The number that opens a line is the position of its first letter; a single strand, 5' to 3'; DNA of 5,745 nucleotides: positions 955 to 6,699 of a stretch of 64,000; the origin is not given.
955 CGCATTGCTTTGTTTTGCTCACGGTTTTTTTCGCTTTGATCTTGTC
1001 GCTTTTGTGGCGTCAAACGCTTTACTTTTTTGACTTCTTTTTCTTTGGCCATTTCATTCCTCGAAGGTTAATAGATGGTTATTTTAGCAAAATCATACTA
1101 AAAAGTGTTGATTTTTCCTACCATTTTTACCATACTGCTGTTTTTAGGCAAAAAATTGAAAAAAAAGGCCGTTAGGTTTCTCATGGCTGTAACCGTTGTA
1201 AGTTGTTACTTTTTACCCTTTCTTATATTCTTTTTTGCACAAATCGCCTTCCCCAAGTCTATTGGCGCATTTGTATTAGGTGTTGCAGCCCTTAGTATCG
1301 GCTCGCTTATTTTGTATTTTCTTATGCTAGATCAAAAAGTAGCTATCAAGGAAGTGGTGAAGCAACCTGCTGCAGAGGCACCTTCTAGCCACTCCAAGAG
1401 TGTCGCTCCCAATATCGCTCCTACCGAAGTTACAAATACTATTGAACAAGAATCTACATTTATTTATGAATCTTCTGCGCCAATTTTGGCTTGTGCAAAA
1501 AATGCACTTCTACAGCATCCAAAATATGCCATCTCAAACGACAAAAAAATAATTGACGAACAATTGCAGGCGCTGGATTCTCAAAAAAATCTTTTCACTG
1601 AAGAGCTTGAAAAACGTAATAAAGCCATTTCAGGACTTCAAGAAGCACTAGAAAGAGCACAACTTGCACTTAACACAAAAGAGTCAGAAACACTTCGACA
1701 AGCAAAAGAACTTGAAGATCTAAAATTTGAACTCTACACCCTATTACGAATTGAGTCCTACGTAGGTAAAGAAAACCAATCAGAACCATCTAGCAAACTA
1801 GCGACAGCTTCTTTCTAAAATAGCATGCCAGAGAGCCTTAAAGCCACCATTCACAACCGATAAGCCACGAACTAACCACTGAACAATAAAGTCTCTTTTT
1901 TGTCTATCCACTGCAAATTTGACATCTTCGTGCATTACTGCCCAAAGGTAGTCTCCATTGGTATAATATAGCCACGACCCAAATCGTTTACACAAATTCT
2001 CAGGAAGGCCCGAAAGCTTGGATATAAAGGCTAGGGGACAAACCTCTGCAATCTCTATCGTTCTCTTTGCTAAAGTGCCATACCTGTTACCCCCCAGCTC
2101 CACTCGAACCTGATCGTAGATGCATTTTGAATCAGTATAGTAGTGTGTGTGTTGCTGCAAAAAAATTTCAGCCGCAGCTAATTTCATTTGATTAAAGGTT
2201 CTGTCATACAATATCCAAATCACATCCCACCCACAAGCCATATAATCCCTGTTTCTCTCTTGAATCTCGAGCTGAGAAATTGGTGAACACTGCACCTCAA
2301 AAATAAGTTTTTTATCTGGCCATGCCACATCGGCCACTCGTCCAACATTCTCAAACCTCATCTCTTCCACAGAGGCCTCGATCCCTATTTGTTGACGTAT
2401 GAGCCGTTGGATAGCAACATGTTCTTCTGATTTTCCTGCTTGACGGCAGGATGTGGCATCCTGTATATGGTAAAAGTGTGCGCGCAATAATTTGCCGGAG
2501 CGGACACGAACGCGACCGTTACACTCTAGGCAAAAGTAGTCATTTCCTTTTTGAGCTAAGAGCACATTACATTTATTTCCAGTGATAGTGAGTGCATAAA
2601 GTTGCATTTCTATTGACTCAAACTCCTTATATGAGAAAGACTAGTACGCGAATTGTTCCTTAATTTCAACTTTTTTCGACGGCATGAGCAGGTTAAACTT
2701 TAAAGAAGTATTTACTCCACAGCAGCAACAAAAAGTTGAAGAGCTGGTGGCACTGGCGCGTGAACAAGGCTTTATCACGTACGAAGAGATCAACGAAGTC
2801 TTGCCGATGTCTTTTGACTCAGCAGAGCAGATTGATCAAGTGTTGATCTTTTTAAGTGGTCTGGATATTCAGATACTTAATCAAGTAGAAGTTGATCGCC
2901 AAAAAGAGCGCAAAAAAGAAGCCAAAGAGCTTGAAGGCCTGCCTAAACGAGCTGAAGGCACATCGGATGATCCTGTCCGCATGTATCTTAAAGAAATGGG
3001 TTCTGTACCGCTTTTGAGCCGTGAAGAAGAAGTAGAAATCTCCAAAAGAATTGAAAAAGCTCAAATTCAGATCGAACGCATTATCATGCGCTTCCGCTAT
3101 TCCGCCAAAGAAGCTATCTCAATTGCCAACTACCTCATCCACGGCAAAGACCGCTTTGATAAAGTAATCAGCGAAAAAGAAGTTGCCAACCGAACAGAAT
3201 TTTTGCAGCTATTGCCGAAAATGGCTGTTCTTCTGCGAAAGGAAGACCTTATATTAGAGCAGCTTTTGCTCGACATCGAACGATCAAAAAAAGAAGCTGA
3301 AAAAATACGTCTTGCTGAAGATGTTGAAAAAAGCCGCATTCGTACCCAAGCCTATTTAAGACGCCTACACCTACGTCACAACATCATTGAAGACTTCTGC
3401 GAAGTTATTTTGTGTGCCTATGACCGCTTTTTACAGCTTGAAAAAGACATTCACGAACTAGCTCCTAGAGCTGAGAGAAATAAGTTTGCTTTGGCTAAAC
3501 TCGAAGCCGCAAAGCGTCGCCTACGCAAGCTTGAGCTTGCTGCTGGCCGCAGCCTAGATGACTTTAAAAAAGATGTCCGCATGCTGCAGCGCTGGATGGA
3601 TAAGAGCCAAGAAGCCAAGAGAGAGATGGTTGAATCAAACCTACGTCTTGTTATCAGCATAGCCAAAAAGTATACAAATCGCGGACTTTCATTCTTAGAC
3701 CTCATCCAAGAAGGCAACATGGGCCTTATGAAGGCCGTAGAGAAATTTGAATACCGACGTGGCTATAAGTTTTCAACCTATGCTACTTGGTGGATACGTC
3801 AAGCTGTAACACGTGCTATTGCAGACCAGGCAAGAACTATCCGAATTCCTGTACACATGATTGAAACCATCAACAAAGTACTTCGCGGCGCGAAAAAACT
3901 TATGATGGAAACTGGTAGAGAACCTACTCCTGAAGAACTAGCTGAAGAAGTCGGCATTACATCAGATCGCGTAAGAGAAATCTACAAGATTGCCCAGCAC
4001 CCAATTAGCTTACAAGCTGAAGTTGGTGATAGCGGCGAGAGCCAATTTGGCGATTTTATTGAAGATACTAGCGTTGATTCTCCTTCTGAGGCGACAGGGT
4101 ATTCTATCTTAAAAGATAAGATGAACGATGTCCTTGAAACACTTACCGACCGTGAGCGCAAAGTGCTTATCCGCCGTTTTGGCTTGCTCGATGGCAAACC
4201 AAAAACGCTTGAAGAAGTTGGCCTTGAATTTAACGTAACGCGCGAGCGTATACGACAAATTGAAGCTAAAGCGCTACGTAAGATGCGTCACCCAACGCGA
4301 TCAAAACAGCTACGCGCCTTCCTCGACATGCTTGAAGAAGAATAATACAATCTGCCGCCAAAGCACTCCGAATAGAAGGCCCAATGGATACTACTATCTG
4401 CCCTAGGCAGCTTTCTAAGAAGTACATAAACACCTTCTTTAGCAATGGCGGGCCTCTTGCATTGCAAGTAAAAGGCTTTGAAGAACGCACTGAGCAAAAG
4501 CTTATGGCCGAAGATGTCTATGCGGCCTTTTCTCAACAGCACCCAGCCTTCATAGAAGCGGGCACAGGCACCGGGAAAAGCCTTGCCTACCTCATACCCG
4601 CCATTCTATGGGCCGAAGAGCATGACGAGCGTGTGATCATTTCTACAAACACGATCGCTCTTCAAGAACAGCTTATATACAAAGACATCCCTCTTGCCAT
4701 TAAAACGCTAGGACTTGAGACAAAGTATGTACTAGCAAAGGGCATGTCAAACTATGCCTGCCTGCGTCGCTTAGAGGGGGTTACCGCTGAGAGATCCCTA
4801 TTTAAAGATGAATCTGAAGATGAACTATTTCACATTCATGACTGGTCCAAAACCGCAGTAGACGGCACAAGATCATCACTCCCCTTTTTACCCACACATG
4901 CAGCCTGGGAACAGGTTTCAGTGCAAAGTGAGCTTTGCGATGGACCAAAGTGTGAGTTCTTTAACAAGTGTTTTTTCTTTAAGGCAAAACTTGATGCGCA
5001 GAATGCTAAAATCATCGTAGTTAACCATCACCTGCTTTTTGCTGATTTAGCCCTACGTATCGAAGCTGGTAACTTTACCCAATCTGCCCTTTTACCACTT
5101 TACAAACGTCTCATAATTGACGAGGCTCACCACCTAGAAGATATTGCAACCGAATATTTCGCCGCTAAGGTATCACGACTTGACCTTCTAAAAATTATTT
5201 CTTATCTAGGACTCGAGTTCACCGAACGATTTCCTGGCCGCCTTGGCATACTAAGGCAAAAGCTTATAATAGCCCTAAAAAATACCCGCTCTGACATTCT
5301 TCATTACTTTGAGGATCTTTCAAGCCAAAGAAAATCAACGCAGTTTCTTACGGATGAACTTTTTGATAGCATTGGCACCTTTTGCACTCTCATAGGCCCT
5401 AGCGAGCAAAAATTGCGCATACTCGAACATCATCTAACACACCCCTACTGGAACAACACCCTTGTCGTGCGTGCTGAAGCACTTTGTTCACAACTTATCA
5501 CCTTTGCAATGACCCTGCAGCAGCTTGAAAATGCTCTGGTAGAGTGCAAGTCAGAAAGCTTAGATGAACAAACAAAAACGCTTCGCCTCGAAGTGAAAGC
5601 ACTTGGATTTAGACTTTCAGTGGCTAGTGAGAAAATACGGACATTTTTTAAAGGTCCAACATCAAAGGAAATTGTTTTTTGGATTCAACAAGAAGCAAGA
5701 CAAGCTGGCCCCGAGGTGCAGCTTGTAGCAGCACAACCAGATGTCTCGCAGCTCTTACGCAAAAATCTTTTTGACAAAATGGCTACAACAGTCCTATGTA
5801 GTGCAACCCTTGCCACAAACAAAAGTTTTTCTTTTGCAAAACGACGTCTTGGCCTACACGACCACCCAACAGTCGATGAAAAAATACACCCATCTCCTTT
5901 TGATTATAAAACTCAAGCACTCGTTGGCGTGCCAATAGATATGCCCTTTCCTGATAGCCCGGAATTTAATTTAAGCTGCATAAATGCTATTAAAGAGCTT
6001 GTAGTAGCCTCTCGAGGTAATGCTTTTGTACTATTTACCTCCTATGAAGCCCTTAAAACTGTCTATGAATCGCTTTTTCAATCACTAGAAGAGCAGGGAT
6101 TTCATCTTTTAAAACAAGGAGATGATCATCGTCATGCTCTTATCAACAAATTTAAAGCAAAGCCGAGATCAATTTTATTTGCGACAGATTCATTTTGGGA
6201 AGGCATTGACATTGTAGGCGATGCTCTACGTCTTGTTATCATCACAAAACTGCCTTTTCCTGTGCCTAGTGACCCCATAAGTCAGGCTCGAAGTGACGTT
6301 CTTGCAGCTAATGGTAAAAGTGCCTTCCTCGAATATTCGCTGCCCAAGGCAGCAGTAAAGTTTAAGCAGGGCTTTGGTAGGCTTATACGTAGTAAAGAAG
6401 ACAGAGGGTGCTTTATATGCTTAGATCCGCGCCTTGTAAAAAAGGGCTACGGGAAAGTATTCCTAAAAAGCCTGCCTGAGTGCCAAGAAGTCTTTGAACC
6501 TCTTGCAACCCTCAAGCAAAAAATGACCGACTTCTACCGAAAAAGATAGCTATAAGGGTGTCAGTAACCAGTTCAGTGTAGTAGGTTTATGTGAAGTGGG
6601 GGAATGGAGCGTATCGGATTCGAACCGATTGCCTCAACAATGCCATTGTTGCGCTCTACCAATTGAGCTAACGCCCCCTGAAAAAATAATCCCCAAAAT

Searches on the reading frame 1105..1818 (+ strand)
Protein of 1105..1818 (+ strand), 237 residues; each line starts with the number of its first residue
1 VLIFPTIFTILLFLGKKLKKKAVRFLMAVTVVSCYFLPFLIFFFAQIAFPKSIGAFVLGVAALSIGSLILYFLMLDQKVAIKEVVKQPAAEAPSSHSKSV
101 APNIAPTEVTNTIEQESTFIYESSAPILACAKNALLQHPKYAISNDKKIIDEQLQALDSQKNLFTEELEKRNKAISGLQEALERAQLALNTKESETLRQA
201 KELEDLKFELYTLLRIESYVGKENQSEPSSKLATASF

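Call 46: search_protein_families(library=pfam, proteins=[window:1105-1818:+], max_evalue=0.00001)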
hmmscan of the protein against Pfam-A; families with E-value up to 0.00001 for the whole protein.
window:1105-1818:+ (237 aa): 1 family
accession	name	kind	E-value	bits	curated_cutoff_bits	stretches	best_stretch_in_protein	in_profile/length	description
PF06785.16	UPF0242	-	6.9e-08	33.2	33.5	1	27-216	4-193/194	Uncharacterised protein family (UPF0242) N-terminus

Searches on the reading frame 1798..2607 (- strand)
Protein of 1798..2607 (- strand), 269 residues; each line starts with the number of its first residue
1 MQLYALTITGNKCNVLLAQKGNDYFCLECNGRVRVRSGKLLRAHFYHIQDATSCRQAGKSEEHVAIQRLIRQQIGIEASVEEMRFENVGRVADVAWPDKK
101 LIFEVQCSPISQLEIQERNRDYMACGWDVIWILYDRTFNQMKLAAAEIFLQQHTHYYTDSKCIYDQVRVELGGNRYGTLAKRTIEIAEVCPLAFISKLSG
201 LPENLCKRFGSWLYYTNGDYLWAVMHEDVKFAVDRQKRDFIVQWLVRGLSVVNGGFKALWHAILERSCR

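Call 46: search_protein_families(library=pfam, proteins=[window:1798-2607:-], max_evalue=0.00001)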
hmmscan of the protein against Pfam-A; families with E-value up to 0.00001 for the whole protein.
window:1798-2607:- (269 aa): 2 families
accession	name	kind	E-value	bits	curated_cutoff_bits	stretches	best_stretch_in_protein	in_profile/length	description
PF06054.18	CoiA_nuc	-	1.7e-10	41.7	20.3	1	75-159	20-107/158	Competence protein CoiA, nuclease-like domain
PF25164.1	CoiA_N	-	1.2e-07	31.5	26.3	1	19-54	13-47/50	Competence protein CoiA, N-terminal domain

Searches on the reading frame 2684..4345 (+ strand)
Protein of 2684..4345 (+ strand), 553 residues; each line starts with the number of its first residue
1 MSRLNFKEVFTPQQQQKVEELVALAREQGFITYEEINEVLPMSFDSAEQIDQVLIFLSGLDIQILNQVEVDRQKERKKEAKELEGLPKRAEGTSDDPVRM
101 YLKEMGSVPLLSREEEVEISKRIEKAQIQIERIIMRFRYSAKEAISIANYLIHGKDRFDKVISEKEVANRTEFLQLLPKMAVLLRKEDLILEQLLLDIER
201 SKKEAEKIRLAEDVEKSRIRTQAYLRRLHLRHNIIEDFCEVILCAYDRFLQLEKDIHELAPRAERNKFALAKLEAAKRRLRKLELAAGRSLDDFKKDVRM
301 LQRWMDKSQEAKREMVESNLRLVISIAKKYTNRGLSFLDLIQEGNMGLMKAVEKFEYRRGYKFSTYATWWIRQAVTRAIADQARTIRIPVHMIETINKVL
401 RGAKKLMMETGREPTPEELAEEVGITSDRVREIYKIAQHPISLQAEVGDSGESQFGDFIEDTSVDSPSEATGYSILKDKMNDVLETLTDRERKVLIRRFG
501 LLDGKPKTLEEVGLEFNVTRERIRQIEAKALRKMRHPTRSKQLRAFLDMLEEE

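Call 46: search_protein_families(library=pfam, proteins=[window:2684-4345:+], max_evalue=0.00001)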
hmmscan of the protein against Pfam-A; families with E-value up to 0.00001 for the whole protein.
window:2684-4345:+ (553 aa): 5 families
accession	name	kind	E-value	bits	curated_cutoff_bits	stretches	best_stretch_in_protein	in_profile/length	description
PF04539.22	Sigma70_r3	-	6.8e-26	90.6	25.3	1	394-470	1-77/78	Sigma-70 region 3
PF04542.20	Sigma70_r2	-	5.7e-24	84.1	24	1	315-385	1-71/71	Sigma-70 region 2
PF04545.22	Sigma70_r4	-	1.4e-20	73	24.1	1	483-536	1-50/50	Sigma-70, region 4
PF03979.19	Sigma70_r1_1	-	3.9e-16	59.2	22.5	1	13-81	2-68/81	Sigma-70 factor, region 1.1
PF00140.25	Sigma70_r1_2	-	3.2e-15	56.2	22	1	96-125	1-30/34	Sigma-70 factor, region 1.2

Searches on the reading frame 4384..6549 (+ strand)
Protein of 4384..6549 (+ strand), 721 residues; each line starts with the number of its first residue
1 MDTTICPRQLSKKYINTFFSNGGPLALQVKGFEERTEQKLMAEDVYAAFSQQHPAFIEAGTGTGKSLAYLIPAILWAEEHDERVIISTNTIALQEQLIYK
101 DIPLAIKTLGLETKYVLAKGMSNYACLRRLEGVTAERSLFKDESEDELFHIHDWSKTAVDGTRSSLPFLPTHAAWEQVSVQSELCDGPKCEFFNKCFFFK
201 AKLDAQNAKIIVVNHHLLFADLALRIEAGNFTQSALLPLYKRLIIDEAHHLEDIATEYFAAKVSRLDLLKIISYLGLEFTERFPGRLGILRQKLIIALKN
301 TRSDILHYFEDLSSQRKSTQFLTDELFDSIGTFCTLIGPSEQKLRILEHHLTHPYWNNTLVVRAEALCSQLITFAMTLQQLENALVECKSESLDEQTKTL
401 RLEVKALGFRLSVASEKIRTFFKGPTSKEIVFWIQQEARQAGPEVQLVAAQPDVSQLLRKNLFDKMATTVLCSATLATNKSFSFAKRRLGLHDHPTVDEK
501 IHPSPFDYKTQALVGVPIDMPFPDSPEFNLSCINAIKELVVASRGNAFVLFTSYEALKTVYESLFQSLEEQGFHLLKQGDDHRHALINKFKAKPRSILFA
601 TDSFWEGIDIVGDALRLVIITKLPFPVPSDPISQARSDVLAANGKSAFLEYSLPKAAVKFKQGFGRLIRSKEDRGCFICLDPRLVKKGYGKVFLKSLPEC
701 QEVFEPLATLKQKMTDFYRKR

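Call 46: search_protein_families(library=pfam, proteins=[window:4384-6549:+], max_evalue=0.00001)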
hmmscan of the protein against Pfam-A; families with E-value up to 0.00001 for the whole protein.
window:4384-6549:+ (721 aa): 3 families
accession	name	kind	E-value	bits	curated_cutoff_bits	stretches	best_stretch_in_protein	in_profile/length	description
PF13307.12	Helicase_C_2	-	9.5e-49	166.1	25.3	1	537-699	2-169/170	Helicase C-terminal domain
PF00270.35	DEAD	-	6.6e-11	42.7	26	1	45-123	7-85/167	DEAD/DEAH box helicase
PF04851.21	ResIII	-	6.2e-08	33.2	22.5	0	33-98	3-70/164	Type III restriction enzyme, res subunit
